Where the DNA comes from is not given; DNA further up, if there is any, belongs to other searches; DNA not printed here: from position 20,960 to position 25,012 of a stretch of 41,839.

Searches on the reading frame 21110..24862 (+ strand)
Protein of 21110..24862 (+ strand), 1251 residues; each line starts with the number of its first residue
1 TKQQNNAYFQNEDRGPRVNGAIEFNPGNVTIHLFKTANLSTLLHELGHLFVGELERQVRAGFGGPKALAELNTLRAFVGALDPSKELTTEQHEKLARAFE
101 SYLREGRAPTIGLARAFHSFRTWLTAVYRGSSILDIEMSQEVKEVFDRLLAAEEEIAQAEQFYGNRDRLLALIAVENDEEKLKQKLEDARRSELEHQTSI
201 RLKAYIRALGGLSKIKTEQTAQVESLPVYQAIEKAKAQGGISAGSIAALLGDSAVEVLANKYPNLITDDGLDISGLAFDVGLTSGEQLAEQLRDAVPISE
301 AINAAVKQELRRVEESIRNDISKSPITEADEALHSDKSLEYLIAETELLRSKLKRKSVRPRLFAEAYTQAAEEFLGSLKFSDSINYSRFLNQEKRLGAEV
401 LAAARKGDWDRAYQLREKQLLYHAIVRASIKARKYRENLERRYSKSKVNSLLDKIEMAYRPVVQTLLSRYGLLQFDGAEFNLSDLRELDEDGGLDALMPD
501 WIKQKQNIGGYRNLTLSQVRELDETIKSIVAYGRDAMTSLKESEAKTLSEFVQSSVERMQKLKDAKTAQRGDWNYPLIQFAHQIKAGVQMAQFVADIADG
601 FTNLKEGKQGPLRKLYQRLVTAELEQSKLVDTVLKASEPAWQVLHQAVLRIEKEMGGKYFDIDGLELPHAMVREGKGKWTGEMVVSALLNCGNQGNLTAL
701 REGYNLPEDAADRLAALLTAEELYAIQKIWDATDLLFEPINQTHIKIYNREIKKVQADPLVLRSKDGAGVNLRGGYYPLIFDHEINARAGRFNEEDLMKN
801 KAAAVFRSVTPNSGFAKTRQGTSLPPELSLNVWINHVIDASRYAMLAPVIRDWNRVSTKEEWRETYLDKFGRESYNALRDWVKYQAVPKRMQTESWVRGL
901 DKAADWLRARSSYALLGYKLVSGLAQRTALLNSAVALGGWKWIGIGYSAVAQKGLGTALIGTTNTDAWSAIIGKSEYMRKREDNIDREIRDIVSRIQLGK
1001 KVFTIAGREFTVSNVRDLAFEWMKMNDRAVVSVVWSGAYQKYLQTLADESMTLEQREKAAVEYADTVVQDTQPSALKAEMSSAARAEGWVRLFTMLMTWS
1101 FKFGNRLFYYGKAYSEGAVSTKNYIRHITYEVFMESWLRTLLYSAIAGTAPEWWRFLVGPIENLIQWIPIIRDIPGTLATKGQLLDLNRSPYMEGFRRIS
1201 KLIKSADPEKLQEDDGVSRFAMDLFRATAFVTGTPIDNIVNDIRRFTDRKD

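Call 72: search_solved_structures(query=window:21110-24862:+, max_evalue=1)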
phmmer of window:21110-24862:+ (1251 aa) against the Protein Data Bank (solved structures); distinct sequences matched with E-value up to 1: 2.
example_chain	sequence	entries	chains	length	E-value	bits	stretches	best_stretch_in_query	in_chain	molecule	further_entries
8hk0_C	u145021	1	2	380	0.05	15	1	64-137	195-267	Dehydrogenase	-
6vmt_A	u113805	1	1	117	0.29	12.4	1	181-256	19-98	Programmed Cell Death Protein 5 Homolog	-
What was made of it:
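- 21110..24820 (+): C-terminal region, phrog_9880 (unknown function; probably the structural or ejection part). No PDB sequence match (call 72).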
